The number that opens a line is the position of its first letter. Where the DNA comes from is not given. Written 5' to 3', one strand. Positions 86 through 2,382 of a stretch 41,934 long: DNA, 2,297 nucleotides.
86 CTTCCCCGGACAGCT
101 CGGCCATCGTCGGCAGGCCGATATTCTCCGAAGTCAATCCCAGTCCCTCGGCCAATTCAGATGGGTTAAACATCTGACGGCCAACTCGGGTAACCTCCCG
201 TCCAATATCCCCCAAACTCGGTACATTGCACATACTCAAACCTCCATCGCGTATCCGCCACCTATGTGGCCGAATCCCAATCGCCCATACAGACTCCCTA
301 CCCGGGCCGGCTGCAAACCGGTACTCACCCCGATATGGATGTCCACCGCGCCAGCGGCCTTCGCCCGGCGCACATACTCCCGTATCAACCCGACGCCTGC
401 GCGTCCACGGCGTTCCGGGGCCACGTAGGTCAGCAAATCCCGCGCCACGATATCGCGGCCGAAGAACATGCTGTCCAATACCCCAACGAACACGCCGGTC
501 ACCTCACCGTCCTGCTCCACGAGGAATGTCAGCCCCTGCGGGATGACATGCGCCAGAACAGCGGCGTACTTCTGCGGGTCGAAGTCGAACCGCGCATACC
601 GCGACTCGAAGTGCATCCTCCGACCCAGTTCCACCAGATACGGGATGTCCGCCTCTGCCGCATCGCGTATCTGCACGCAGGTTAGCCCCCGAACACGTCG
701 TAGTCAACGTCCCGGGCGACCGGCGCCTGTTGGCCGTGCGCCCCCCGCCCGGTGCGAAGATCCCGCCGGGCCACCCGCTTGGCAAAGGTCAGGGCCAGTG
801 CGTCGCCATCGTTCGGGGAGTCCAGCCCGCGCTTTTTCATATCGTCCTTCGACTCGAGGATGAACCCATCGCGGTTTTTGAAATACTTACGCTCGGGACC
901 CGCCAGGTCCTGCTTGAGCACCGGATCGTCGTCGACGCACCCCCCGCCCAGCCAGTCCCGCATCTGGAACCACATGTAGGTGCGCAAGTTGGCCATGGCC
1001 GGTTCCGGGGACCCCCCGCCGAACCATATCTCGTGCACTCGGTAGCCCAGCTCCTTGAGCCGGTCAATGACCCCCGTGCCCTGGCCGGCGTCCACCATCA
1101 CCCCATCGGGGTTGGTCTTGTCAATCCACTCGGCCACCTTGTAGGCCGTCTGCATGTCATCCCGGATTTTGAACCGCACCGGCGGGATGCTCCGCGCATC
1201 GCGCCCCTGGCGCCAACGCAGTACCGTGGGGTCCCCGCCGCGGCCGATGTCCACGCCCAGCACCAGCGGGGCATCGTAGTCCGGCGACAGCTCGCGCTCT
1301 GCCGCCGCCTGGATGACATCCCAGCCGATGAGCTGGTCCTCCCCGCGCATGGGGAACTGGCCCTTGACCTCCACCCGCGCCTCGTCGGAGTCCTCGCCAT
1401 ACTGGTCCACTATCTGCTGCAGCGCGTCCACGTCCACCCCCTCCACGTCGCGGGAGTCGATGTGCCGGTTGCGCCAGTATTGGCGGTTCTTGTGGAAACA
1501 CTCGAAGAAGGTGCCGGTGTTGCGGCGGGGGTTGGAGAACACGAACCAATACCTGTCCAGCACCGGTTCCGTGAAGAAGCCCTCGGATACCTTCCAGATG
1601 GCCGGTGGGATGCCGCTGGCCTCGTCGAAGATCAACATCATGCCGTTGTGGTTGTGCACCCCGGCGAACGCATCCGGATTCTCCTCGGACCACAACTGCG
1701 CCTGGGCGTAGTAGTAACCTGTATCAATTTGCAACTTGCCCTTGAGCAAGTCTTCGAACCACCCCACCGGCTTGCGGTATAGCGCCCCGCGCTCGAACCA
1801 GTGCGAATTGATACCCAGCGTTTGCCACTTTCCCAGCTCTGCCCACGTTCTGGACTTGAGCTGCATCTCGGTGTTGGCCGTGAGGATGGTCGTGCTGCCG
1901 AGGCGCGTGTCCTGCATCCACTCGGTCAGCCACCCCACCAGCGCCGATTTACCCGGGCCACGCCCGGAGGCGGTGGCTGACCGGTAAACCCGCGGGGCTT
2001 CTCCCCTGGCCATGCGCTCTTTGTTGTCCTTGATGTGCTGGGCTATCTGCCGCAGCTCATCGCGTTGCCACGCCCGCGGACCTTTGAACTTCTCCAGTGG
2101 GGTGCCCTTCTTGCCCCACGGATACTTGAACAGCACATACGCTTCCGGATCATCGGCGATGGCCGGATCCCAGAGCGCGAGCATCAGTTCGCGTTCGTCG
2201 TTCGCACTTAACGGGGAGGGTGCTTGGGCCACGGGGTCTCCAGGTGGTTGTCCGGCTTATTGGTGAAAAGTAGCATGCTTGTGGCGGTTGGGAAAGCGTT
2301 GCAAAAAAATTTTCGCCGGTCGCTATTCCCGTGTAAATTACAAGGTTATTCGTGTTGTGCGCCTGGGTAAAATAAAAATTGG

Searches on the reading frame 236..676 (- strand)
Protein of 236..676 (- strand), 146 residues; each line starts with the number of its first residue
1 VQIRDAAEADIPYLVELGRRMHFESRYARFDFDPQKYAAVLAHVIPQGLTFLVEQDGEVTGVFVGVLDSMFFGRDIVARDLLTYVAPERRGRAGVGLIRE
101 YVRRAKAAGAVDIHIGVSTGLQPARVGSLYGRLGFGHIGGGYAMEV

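Call 104: search_protein_families(library=pfam, alignment_id=A5, max_evalue=0.001)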
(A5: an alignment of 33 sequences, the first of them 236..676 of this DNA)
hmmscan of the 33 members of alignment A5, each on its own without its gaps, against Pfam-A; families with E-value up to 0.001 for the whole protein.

A. member 1, window:236-676:- (146 aa): 0 families

B. families by the number of members that match (of 33 scanned): 15 families
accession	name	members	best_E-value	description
PF12236.14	Head-tail_con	1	3.2e-112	Bacteriophage head to tail connecting protein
PF10926.14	DUF2800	1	2.8e-90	Protein of unknown function (DUF2800)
PF00805.28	Pentapeptide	1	1.5e-72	Pentapeptide repeats (8 copies)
PF19821.5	Phage_capsid_2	1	1.2e-66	Phage capsid protein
PF00145.23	DNA_methylase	1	6.7e-41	C-5 cytosine-specific DNA methylase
PF10991.15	Enc34_ssDNA-bd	1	5.7e-31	Enterobacter phage Enc34, ssDNA-binding protein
PF13576.12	Pentapeptide_3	1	9.9e-20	Pentapeptide repeats (9 copies)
PF13599.13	Pentapeptide_4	1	2e-19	Pentapeptide repeat region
PF25181.1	Phage_Bbp19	1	1.2e-17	Bbp19-like phage protein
PF00959.24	Phage_lysozyme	1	7.8e-15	Phage lysozyme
PF25296.1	Decapeptide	1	1.1e-12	Decapeptide repeat region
PF20901.3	Sf6_terminase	1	5.1e-11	Bacteriophage Sf6, terminase small subunit-like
PF12705.13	PDDEXK_1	1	7.6e-09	PD-(D/E)XK nuclease superfamily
PF08774.17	VRR_NUC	1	0.00016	VRR-NUC domain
PF15943.11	YdaS_toxin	1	0.00073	Bacterial toxin YdaS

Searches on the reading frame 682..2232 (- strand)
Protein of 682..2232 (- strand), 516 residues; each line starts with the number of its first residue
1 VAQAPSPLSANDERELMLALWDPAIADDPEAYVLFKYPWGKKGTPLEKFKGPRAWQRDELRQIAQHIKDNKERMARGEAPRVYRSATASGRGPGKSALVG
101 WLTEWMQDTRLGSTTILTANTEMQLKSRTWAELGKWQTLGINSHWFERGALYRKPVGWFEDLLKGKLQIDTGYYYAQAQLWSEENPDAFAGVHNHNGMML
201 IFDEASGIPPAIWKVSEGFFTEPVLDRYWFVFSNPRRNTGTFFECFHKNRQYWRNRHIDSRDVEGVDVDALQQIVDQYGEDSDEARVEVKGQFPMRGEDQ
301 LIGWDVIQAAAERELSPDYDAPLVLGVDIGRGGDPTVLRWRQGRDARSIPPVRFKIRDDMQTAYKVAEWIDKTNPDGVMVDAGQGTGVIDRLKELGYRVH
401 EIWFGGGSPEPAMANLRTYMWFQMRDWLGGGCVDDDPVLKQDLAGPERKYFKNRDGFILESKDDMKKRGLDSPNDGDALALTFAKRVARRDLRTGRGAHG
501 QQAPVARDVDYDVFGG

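Call 26: search_protein_families(library=phrogs, proteins=[window:682-2232:-], max_evalue=0.00001)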
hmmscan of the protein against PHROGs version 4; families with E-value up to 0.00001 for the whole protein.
window:682-2232:- (516 aa): 2 families
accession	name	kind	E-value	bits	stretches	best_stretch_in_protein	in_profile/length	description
phrog_5902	-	unknown function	2.9e-41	143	1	27-354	7-316/359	-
phrog_2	-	head and packaging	6.5e-31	108.8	1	49-493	263-600/807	terminase large subunit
